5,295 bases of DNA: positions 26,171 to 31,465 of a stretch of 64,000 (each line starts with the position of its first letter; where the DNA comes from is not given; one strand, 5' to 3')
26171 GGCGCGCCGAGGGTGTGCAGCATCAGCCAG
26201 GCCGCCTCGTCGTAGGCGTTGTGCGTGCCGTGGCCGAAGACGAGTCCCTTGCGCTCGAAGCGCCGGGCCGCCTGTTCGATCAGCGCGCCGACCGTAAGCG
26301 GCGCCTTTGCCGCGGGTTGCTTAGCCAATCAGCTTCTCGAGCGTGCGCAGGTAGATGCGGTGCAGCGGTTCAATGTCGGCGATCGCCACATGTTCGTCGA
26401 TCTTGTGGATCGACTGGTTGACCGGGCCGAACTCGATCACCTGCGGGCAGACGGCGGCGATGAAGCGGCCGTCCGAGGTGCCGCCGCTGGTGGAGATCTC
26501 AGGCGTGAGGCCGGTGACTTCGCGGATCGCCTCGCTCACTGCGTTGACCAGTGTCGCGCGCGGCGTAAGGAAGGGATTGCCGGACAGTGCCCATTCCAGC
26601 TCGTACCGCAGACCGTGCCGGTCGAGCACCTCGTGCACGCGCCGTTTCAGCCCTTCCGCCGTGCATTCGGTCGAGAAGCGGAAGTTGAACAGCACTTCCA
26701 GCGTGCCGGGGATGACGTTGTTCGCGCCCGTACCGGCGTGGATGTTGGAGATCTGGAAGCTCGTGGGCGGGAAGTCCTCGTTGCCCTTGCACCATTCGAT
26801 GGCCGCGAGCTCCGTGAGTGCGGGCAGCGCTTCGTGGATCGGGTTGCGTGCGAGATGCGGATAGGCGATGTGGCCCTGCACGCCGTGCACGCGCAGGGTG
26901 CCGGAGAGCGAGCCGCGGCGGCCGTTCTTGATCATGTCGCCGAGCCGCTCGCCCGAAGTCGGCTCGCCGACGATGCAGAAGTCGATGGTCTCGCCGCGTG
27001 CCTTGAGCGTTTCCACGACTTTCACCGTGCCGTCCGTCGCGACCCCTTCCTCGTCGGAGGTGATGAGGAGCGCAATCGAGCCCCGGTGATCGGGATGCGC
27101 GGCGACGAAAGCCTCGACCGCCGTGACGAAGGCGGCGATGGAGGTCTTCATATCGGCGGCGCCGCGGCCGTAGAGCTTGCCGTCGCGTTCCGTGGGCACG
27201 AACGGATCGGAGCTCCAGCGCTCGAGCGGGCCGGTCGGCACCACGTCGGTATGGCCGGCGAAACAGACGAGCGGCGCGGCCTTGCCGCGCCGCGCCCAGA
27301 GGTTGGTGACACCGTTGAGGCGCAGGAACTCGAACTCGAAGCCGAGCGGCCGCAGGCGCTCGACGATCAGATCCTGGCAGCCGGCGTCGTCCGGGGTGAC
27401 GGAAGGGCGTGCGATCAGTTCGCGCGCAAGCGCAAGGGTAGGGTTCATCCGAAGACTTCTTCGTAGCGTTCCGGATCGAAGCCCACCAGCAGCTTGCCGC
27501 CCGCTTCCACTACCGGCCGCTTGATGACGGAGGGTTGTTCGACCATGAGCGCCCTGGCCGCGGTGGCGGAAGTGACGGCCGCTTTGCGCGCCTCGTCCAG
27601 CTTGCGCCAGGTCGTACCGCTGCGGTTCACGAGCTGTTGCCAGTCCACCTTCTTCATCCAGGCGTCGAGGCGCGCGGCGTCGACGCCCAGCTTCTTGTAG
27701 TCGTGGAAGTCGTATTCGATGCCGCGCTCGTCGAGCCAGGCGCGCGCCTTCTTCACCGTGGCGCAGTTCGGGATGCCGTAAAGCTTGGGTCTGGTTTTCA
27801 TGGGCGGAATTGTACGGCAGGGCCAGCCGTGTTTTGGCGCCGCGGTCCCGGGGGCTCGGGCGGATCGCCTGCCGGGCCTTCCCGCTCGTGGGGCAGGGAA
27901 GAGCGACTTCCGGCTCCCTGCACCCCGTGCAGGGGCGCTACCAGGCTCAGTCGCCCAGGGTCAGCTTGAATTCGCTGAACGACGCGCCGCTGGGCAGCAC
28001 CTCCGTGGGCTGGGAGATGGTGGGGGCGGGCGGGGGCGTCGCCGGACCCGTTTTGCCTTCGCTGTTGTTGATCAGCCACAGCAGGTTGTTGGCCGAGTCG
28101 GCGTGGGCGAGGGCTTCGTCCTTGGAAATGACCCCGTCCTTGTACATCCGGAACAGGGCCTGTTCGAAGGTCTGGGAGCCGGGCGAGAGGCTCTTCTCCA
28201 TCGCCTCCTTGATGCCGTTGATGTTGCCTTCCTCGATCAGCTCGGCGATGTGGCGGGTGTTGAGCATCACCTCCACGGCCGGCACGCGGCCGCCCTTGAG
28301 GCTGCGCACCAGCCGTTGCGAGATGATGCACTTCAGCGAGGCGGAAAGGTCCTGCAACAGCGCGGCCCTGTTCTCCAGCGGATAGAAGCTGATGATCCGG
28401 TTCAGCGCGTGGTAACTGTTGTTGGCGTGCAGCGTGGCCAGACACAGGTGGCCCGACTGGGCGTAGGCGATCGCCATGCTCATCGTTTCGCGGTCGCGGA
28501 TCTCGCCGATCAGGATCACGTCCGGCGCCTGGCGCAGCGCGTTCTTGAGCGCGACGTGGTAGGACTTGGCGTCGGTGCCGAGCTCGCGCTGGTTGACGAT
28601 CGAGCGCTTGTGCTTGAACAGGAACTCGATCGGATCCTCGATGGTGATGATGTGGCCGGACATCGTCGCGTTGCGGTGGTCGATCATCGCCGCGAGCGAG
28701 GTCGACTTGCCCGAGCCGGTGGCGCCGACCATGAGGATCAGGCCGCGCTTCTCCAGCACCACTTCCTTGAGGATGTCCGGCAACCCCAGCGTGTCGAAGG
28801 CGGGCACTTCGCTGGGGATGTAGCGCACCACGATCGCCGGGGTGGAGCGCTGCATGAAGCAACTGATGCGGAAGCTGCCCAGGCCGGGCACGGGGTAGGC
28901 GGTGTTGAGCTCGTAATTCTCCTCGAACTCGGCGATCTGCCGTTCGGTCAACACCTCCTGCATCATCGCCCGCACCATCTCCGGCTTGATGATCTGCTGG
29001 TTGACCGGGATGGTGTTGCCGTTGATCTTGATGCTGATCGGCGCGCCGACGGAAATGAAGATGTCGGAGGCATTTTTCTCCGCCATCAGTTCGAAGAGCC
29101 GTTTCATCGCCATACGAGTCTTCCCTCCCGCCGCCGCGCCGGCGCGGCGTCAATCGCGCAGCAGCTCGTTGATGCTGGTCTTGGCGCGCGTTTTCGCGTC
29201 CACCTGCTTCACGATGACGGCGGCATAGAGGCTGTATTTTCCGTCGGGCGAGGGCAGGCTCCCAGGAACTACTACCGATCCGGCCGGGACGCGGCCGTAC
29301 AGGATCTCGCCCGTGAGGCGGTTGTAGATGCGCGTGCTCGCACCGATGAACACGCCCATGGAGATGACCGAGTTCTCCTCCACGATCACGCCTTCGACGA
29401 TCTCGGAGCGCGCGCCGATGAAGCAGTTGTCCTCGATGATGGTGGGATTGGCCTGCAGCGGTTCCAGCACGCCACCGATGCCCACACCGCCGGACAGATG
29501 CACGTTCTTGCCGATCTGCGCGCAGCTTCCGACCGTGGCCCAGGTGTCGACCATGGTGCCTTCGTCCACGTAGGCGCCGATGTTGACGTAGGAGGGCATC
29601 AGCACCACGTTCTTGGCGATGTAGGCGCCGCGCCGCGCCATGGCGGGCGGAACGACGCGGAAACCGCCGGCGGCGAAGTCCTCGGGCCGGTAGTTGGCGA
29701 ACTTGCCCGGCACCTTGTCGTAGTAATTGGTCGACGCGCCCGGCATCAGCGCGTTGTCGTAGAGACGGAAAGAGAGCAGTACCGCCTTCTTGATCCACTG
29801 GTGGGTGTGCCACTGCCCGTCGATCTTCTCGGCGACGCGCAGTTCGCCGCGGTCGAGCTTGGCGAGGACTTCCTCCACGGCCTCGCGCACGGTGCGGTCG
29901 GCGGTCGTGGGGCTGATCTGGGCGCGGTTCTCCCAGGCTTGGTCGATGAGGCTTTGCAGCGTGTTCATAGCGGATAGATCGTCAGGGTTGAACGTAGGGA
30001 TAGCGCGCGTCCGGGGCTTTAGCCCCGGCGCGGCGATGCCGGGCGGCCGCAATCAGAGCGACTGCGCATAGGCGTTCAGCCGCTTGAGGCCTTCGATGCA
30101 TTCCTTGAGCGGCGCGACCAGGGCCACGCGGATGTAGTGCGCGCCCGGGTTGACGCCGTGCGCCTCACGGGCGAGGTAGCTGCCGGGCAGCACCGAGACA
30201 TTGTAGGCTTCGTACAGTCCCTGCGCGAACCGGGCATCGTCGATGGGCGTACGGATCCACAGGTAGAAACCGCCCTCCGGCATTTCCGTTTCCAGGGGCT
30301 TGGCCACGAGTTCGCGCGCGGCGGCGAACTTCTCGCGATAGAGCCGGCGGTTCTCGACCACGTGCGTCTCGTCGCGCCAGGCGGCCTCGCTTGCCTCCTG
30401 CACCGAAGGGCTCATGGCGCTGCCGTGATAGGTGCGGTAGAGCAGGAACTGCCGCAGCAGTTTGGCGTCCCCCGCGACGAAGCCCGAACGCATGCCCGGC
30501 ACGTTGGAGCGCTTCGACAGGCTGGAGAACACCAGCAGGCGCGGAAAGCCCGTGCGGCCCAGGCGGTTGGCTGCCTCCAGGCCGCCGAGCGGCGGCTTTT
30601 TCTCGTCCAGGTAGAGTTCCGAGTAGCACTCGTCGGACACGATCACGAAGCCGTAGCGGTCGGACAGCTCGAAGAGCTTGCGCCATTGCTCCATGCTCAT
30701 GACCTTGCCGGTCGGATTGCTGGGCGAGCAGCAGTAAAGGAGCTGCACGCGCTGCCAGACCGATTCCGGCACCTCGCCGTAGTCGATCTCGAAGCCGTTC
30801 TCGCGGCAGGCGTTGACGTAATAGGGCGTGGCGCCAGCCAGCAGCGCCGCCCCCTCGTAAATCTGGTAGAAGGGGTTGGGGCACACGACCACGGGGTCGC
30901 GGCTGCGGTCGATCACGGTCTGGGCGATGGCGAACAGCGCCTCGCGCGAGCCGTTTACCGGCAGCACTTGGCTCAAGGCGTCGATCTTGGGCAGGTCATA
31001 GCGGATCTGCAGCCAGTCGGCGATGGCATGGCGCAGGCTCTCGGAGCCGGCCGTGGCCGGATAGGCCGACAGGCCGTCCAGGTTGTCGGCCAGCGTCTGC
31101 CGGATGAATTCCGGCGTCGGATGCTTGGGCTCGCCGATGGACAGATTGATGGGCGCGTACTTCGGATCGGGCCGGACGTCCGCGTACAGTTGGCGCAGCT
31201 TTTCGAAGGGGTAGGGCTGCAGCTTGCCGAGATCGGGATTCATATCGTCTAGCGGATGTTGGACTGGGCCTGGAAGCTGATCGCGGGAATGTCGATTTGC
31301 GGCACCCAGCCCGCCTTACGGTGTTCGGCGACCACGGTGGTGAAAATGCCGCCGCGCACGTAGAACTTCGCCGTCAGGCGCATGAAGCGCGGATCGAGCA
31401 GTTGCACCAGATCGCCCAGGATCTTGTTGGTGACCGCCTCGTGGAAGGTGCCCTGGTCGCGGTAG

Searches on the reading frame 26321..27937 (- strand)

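Call 65: search_protein_families(library=pfam, proteins=[window:26321-27937:-], max_evalue=0.00001)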
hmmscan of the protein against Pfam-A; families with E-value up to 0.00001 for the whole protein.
window:26321-27937:- (538 aa): 2 families
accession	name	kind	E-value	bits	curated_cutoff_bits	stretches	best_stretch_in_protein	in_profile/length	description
PF01546.33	Peptidase_M20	-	4.7e-49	167.5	24.6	1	225-535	1-206/206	Peptidase family M20/M25/M40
PF07687.19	M20_dimer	-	1.1e-27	96.5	21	1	338-445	1-106/107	Peptidase dimerisation domain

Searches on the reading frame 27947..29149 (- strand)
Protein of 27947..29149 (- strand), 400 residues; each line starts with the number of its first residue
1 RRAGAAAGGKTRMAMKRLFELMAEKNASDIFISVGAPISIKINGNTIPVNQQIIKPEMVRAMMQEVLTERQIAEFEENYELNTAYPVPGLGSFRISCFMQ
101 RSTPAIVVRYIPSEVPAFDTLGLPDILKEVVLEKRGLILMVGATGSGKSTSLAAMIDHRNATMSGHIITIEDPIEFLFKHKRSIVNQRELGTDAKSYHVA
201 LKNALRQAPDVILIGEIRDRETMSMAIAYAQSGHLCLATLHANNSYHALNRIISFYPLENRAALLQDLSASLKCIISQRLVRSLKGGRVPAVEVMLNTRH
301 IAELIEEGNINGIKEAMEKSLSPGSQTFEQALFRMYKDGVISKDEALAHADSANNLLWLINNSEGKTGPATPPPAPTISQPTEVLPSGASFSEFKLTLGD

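Call 65: search_protein_families(library=pfam, proteins=[window:27947-29149:-], max_evalue=0.00001)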
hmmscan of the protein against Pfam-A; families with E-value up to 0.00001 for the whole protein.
window:27947-29149:- (400 aa): 1 family
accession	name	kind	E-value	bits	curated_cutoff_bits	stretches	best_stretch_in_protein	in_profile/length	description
PF00437.27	T2SSE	-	4e-45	154.5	24.9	1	16-284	13-281/370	Type II/IV secretion system protein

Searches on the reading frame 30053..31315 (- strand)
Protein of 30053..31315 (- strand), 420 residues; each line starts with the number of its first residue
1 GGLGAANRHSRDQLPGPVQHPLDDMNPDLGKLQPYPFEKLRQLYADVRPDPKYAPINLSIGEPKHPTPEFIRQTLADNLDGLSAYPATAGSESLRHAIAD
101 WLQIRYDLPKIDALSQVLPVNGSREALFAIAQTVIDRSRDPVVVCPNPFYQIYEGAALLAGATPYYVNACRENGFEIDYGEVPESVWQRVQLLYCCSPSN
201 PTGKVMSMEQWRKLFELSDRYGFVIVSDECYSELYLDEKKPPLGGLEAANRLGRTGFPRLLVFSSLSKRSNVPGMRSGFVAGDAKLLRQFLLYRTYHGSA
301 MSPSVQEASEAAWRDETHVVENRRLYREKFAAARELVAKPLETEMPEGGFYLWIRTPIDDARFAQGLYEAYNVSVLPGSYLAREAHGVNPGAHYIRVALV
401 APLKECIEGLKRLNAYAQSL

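Call 65: search_protein_families(library=pfam, proteins=[window:30053-31315:-], max_evalue=0.00001)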
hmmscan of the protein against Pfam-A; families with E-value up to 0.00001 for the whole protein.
window:30053-31315:- (420 aa): 1 family
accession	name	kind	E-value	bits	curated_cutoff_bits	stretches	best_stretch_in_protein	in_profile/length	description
PF00155.27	Aminotran_1_2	-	6.5e-46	157.6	19.7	1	56-382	4-337/361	Aminotransferase class I and II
